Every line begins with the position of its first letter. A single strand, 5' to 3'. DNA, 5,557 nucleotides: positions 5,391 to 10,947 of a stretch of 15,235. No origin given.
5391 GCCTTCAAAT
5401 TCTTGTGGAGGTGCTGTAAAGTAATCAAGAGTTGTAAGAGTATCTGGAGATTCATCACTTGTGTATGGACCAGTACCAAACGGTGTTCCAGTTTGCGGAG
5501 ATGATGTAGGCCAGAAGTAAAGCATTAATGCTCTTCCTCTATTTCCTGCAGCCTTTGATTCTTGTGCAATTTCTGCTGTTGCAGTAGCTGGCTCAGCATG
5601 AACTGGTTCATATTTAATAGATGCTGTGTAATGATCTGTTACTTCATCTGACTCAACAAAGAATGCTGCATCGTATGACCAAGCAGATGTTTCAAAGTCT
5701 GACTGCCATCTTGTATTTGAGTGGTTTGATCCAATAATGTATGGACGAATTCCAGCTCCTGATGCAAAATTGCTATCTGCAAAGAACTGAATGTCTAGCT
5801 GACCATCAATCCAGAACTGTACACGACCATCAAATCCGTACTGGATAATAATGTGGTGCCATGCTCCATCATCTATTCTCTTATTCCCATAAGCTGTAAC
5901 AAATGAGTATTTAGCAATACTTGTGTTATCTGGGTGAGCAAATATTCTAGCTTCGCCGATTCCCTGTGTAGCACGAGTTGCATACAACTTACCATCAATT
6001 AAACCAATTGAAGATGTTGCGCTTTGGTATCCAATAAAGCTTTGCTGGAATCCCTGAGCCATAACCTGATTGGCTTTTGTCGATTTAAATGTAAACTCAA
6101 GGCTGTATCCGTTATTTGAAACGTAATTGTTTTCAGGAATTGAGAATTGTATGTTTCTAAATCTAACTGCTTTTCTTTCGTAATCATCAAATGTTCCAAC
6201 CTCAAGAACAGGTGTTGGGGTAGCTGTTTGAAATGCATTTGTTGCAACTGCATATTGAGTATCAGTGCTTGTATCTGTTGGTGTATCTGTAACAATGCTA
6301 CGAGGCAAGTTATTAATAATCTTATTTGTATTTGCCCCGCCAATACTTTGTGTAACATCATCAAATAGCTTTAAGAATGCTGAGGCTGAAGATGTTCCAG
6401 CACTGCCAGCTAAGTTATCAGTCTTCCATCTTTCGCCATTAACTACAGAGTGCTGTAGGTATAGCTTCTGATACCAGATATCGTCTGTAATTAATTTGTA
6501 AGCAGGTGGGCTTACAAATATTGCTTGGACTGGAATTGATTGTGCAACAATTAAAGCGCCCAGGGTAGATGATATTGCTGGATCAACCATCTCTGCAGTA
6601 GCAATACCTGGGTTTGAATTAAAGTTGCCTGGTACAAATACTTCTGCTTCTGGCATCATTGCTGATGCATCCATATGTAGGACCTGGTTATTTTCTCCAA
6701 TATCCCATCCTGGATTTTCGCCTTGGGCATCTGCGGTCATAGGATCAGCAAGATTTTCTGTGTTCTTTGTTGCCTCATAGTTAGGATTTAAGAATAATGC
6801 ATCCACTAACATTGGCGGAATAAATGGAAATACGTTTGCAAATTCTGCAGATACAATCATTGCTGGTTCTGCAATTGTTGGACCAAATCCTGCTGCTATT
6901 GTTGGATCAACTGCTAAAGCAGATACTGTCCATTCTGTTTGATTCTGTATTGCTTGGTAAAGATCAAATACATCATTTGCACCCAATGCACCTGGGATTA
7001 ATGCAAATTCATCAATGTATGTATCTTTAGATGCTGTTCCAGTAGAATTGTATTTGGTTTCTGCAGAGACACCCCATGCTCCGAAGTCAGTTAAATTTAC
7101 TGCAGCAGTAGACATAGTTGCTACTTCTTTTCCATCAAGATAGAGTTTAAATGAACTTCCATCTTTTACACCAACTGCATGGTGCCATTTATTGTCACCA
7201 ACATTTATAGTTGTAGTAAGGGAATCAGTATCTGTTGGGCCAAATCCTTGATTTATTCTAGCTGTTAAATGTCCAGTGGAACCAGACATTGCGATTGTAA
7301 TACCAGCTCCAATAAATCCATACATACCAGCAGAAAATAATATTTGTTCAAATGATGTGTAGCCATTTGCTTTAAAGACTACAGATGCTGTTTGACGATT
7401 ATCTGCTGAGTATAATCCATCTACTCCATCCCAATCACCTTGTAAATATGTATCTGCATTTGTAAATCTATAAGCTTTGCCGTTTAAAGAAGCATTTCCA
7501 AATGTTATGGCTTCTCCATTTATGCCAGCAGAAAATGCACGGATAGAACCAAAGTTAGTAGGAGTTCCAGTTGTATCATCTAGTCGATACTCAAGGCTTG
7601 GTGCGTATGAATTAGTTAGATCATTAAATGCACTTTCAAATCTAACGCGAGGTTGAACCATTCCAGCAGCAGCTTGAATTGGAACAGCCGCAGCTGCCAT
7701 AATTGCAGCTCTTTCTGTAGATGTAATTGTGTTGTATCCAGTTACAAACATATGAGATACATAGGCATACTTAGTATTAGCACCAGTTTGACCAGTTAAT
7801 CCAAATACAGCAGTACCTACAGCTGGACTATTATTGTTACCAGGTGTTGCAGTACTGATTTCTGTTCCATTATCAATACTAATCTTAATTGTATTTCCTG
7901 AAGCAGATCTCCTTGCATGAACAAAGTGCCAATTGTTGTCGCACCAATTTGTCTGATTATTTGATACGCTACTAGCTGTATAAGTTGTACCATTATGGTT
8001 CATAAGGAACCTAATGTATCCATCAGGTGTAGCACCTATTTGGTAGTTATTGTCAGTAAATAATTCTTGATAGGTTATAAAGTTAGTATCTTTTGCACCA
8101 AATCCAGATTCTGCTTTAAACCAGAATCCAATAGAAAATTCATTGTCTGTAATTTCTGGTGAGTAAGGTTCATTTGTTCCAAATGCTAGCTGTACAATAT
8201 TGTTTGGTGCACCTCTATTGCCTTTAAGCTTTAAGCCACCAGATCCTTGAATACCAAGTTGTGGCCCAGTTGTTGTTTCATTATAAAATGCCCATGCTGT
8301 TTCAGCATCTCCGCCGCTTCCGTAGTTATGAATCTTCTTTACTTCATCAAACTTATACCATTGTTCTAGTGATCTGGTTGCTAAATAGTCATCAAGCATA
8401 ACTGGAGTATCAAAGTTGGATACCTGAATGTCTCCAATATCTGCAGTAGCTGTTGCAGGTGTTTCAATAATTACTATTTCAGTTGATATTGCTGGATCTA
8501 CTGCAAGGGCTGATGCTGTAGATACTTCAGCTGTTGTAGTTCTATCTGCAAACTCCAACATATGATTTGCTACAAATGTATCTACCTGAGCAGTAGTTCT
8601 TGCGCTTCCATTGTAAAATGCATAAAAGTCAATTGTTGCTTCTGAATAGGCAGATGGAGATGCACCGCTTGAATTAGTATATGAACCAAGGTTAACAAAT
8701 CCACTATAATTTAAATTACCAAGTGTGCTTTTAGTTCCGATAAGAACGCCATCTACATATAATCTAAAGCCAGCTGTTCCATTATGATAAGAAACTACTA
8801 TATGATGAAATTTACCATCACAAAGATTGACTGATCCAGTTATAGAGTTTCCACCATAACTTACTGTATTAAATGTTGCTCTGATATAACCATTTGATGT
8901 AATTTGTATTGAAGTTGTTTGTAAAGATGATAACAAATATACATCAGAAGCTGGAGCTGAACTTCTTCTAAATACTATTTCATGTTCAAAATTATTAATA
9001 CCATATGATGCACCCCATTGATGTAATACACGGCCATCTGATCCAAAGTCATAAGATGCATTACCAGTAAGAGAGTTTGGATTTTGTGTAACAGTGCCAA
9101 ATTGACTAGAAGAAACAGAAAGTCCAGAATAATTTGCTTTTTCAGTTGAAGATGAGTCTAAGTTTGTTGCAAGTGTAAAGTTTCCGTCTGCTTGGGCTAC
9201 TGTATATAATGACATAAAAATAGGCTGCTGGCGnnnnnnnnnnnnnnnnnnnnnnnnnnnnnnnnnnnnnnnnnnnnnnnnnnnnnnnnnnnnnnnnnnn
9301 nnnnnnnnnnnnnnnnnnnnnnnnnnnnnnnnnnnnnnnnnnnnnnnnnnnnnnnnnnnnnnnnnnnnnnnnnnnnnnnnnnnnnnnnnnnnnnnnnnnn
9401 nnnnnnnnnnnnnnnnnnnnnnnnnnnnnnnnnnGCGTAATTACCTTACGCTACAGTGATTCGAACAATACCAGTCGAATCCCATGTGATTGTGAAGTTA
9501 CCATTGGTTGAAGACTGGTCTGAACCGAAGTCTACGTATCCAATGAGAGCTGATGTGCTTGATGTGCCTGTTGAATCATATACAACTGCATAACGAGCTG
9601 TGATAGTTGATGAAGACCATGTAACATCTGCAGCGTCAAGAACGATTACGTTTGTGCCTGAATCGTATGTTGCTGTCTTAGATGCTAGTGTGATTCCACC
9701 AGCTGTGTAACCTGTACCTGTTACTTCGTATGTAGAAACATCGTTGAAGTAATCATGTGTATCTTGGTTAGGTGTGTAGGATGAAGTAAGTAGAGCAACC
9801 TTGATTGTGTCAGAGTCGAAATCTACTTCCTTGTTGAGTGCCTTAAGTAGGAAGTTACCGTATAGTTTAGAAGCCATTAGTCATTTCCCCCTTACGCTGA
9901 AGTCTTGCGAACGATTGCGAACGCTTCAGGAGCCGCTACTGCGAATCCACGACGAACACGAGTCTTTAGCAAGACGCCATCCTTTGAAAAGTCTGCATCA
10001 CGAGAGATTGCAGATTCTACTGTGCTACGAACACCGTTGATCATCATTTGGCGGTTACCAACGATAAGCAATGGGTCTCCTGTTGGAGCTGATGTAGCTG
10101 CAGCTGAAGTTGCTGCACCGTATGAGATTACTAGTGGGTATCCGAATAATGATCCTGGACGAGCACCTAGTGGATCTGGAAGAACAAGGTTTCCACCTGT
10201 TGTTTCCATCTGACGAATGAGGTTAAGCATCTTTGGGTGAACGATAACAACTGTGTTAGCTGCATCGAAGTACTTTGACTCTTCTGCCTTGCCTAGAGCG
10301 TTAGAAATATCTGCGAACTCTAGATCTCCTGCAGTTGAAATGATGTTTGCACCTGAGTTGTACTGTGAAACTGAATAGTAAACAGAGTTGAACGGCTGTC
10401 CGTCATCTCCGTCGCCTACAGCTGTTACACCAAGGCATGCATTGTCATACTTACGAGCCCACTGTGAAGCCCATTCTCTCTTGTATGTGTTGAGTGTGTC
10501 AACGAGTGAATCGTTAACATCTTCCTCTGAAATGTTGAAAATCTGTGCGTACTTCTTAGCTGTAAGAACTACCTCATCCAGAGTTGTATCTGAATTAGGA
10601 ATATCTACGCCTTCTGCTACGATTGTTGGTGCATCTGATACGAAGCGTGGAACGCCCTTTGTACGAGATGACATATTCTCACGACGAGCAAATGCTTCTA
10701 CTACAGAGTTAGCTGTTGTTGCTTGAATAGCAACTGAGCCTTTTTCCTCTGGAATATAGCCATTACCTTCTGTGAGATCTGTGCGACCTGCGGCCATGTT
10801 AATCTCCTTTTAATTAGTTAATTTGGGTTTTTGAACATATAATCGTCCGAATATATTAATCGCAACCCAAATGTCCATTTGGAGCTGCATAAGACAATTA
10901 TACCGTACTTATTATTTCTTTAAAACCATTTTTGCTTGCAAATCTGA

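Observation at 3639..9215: One 1858-aa ORF occupies about 37% of the genome and carries four LamG/concanavalin-like repeats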

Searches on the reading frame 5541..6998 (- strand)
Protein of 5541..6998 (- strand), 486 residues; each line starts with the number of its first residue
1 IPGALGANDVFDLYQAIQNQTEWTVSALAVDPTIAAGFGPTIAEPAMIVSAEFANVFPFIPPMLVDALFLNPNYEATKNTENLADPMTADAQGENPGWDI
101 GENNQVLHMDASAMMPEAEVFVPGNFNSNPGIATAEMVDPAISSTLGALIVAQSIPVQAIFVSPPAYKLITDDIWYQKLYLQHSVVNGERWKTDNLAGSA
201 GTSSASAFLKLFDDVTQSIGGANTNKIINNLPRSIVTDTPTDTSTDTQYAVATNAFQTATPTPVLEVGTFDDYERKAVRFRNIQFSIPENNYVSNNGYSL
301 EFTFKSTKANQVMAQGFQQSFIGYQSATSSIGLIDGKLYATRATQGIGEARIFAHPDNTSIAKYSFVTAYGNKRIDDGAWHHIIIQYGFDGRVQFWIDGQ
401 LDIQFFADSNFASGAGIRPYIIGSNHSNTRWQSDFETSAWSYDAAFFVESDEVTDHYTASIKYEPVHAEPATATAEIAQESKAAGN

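Call 66: predict_structure(alignment_id=A5)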
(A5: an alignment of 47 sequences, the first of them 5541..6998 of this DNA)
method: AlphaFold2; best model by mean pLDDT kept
length: 486 residues; sequences in the alignment: 47
mean_pLDDT: 67.3   pTM: 0.60
mean pLDDT of the five models: 67.3, 65.4, 62.6, 61.3, 61.2
residues with pLDDT >= 90: 133; 70-90: 136; 50-70: 48; < 50: 169
segments of 3 or more residues with pLDDT < 50: 1-3, 19-167, 191-202, 483-486
pLDDT, mean of each block of 10 residues (from residue 1): 51 57 35 31 33 35 33 35 34 35 36 36 41 31 31 38 45 85 71 40 69 86 83 80 83 75 87 89 90 87 96 93 87 97 89 90 87 95 92 93 88 89 92 94 87 88 68 57 48
secondary structure, 60 per line:
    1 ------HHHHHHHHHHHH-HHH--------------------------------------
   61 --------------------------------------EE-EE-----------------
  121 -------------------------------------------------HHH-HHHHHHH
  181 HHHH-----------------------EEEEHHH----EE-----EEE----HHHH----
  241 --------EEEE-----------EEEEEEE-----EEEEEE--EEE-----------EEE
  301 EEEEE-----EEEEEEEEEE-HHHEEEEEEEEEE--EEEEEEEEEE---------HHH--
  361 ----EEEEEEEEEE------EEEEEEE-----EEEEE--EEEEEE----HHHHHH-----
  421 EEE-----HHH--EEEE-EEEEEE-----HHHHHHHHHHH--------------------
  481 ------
elements in order: H7-18 H174-184 E208-211 E226-228 H233-236 E249-252 E264-270 E276-281 E284-286 E298-305 E311-320 E325-334 E337-346 E365-374 E381-387 E393-397 E400-405 H410-415 E421-423 E434-437 E439-444 H450-460

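Call 68: fold_search(model_id=the predicted structure, library=pdb)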
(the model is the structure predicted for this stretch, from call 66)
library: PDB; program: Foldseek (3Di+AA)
matches with E <= 10: 1231; with E <= 0.001: 190
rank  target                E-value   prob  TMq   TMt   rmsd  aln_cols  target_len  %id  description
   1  4isr_C                5.5e-08  1.00  0.28  0.32  10.8       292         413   12  Binding domain of Botulinum neurotoxin DC in complex with rat synaptotagmin II (released 2013-08-14)
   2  8qft                  2.2e-07  1.00  0.25  0.11   9.4       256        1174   12  X-ray structure of non-toxic non-hemagglutinin (NTNH) protein from botulinum neurotoxin serotype X (released 2024-08-14)
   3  3n7l                  2.2e-07  1.00  0.26  0.30  11.3       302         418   13  Crystal structure of botulinum neurotoxin serotype D/C VPI 5993 binding domain (released 2010-09-08)
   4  4fvv_A                2.4e-07  1.00  0.27  0.31  10.1       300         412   12  Crystal structure of HCR/D-Sa-GBL1/C (released 2012-10-24)
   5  3n7m                  2.6e-07  1.00  0.27  0.30  10.8       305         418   13  Crystal structure of W1252A mutant of HCR D/C VPI 5995 (released 2010-09-08)
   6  3r4s_A                3.7e-07  1.00  0.27  0.30  10.9       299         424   12  Cell entry of botulinum neurotoxin type C is dependent upon interaction with two ganglioside molecules (released 2011-06-08)
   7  6hox                  4.9e-07  1.00  0.28  0.32   5.1       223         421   12  Crystal structure of the binding domain of Paraclostridial Mosquitocidal Protein 1 (released 2019-07-10)
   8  5lr0_B                6.1e-07  1.00  0.27  0.31  10.9       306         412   13  Binding domain of Botulinum Neurotoxin DC in complex with SialylT (released 2017-08-30)
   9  3r4u_A                6.4e-07  1.00  0.27  0.30  10.6       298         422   12  Cell entry of botulinum neurotoxin type C is dependent upon interaction with two ganglioside molecules (released 2011-06-08)
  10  3azv_A                6.4e-07  1.00  0.26  0.29  11.3       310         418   12  Crystal structure of the receptor binding domain (released 2011-12-28)
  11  4isq_A                7.2e-07  1.00  0.27  0.31  10.8       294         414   14  Binding domain of Botulinum neurotoxin DC in complex with human synaptotagmin I (released 2013-08-14)
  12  4jra_A                1.1e-06  1.00  0.24  0.28   9.1       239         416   13  CRYSTAL STRUCTURE OF THE BOTULINUM NEUROTOXIN A RECEPTOR-BINDING DOMAIN IN COMPLEX WITH THE LUMINAL DOMAIN Of SV2C (released 2013-11-20)
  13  5v38_B                1.2e-06  1.00  0.25  0.28   8.2       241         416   11  Crystal Structure of The Receptor-binding Domain of Botulinum Neurotoxin Type HA (released 2017-03-22)
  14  5moy_A                1.4e-06  1.00  0.26  0.30   7.5       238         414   12  Crystal structure of the BoNT/A2 receptor-binding domain in complex with the luminal domain of its neuronal receptor S (released 2017-03-15)
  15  9qco_A                1.7e-06  1.00  0.27  0.14   5.7       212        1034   11  NTNH-HA70 complex from Clostridium botulinum Serotype B1 (released 2025-09-10)
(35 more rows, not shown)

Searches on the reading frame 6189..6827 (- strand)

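Call 11: search_protein_families(library=pfam, proteins=[window:6189-6827:-], max_evalue=1)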
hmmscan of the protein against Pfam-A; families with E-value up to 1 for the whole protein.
seq(213 aa): 1 family
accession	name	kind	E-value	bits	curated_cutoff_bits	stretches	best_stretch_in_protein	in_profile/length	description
PF22227.1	DNA_pol3_gamma_R_C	-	0.27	12.3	26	1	146-179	8-41/84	DNA polymerase III gamma subunit-related, C-terminal domain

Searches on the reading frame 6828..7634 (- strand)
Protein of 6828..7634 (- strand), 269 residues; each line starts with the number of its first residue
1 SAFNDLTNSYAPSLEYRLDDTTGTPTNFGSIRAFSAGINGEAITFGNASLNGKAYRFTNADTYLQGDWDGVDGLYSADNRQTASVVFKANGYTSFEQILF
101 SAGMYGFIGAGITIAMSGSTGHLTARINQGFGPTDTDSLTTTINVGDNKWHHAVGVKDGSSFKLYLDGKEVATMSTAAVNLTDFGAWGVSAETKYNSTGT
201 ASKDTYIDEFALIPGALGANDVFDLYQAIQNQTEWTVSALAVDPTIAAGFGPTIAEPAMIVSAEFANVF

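Call 11: search_protein_families(library=pfam, proteins=[window:6828-7634:-], max_evalue=1)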
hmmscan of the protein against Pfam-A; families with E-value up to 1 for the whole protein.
seq(269 aa): 2 families
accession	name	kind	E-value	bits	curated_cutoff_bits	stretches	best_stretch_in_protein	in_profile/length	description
PF13385.13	Laminin_G_3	-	3.5e-12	47.2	27.6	1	78-222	16-150/151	Concanavalin A-like lectin/glucanases superfamily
PF02210.31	Laminin_G_2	-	0.00017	22.5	22.9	1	118-179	25-84/126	Laminin G domain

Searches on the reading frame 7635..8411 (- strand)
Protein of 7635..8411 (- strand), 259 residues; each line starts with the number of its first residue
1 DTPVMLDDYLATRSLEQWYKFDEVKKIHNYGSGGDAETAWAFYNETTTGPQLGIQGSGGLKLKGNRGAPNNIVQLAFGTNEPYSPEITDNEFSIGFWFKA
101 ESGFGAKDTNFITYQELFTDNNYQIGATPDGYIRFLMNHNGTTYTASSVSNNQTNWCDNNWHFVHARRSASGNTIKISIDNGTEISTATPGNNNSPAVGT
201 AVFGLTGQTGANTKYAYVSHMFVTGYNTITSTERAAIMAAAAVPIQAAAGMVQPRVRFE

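Call 11: search_protein_families(library=pfam, proteins=[window:7635-8411:-], max_evalue=1)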
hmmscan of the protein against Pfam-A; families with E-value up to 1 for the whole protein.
seq(259 aa): 2 families
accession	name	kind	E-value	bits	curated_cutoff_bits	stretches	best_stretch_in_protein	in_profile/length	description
PF02210.31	Laminin_G_2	-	3.3e-07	31.3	22.9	1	129-204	26-97/126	Laminin G domain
PF00054.30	Laminin_G_1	-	0.00058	20.5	24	1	129-205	27-98/131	Laminin G domain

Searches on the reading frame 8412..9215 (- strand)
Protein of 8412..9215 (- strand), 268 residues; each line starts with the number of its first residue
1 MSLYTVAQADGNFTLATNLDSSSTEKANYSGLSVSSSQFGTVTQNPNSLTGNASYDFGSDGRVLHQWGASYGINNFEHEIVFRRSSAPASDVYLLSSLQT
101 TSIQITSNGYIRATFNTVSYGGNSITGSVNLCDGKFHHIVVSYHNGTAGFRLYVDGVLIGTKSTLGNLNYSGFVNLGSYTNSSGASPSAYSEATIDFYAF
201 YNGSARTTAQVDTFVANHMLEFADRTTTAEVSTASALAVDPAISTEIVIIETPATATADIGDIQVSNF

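Call 11: search_protein_families(library=pfam, proteins=[window:8412-9215:-], max_evalue=1)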
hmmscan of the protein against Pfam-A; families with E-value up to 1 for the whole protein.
seq(268 aa): 2 families
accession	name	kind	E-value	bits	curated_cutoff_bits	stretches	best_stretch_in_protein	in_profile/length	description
PF13385.13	Laminin_G_3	-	6.9e-13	49.4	27.6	1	82-211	25-150/151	Concanavalin A-like lectin/glucanases superfamily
PF02210.31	Laminin_G_2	-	4e-05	24.5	22.9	1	100-179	20-99/126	Laminin G domain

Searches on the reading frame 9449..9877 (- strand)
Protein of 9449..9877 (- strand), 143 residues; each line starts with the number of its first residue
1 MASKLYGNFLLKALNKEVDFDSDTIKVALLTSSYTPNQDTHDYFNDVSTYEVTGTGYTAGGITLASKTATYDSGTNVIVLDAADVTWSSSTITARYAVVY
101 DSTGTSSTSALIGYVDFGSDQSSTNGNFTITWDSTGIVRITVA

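Call 8: search_protein_families(library=phrogs, proteins=[window:9449-9877:-], max_evalue=0.01)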
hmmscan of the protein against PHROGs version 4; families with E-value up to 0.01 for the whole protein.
window:9449-9877:- (143 aa): 3 families
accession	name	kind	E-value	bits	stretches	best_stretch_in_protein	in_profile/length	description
phrog_644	-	unknown function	5.8e-46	157.5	1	1-142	4-144/174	-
phrog_26662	-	unknown function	9.1e-07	29.9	1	31-116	36-124/151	-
phrog_27437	-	unknown function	0.0057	17.9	1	57-102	91-136/140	-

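Call 30: search_protein_families(library=pfam, proteins=[window:9449-9877:-], max_evalue=0.1)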
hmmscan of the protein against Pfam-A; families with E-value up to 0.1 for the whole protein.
window:9449-9877:- (143 aa): 0 families

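Call 69: search_protein_families(library=ncbifam, proteins=[window:9449-9877:-], max_evalue=0.01)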
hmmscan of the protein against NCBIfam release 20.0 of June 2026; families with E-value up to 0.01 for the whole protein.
window:9449-9877:- (143 aa): 0 families

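Call 70: search_dna_similar(query=window:9449-9877:-, collection=phages, mode=protein, max_rows=30, rows=spread)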
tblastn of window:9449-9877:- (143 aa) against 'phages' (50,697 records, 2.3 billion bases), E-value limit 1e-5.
Records with a match: 234; places in all: 240; records where one place covers at least 80% of the query: 234.
Best place of each record, by identity: 60-80% 10; <60% 224.
By first word of the organism name: Mycobacterium 85; Caulobacter 39; Pseudomonas 37; Gordonia 32; Brevundimonas 8; Xanthomonas 6; Rhodococcus 4; Caudoviricetes 4; Roseobacter 4; Bertelyvirus 2; and 11 more.
By host as written in the record: Mycobacterium smegmatis mc2 155 41; Gordonia terrae 3612 28; Caulobacter vibrioides CB15 22; Pseudomonas aeruginosa 17; - 14; Mycobacterium smegmatis mc#155 11; Mycobacterium smegmatis mc2155 8; Caulobacter vibrioides 6; and 53 more.
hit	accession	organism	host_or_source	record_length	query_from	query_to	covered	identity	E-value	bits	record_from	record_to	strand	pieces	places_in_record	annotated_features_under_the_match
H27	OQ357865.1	Satellite phage MiniFlayer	Streptomyces mirabilis NRRL B-2400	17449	1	143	100%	70.8%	2e-59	203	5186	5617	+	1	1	6: hypothetical protein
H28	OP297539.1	Gordonia phage BlueNGold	Gordonia terrae 3612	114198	3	143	99%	60.6%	5e-44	158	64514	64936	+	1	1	105: hypothetical protein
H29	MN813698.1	Gordonia phage Volt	Gordonia terrae 3612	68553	3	143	99%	56.7%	3e-28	175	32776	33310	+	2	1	61: hypothetical protein | 60: hypothetical protein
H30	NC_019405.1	Caulobacter phage phiCbK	Caulobacter vibrioides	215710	1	134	94%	55.2%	7e-33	127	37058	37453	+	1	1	hypothetical protein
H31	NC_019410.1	Caulobacter virus Karma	Caulobacter crescentus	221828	1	134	94%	55.2%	7e-33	127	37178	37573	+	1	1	hypothetical protein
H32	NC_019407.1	Caulobacter virus Magneto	Caulobacter crescentus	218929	1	134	94%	54.5%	2e-32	125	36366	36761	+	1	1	hypothetical protein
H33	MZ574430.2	Caulobacter phage C2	Caulobacter vibrioides CB15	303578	1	134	94%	54.5%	1e-31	123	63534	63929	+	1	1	hypothetical protein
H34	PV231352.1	Caulobacter phage RBC63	Caulobacter vibrioides CB15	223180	1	134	94%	53.7%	1e-32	126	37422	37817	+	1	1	hypothetical protein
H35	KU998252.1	Gordonia phage PatrickStar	Gordonia terrae 3612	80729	6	143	97%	51.8%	4e-37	139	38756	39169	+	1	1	38: hypothetical protein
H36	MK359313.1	Gordonia phage Vasanti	Gordonia terrae 3612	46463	3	143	99%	47.2%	3e-30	119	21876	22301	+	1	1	26: hypothetical protein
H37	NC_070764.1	Gordonia phage Phendrix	Gordonia terrae 3612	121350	5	141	96%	43.2%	6e-20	90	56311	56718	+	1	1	90: hypothetical protein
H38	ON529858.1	Brevundimonas phage vB_BgoS-Bajun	Brevundimonas goettingensis LVF2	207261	1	134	94%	41.8%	6e-23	99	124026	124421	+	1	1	hypothetical protein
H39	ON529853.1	Brevundimonas phage vB_BpoS-Bambus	Brevundimonas pondensis LVF1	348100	1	134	94%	38.8%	5e-16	79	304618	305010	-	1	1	hypothetical protein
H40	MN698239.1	Pelagibacter phage HTVC023P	Candidatus Pelagibacter sp. HTCC1062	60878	8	141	94%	36.4%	1e-9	61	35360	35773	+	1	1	hypothetical protein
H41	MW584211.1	Mycobacterium phage prophiGD102-1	Mycobacterium abscessus GD102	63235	1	140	98%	32.9%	5e-6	50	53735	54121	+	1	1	101: hypothetical protein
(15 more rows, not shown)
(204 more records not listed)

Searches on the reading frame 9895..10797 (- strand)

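Call 8: search_protein_families(library=phrogs, proteins=[window:9895-10797:-], max_evalue=0.01)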
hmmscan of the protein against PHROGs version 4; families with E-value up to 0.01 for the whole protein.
window:9895-10797:- (301 aa): 7 families
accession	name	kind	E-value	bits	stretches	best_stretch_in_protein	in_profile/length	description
phrog_10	-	head and packaging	1.2e-30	108.1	1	12-298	366-635/752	major head protein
phrog_617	-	head and packaging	2.2e-10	41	1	60-299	400-624/626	major head protein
phrog_544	-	head and packaging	1.8e-06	28.6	1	25-124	23-127/282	major head protein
phrog_1650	-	head and packaging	0.00018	21.9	1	48-195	65-202/300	major head protein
phrog_2263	-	head and packaging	0.0021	18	1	61-228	328-483/551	major head protein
phrog_3437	-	head and packaging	0.003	17.8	1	59-199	58-193/294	major head protein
phrog_3922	-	head and packaging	0.0035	17.6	1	57-199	136-266/362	major head protein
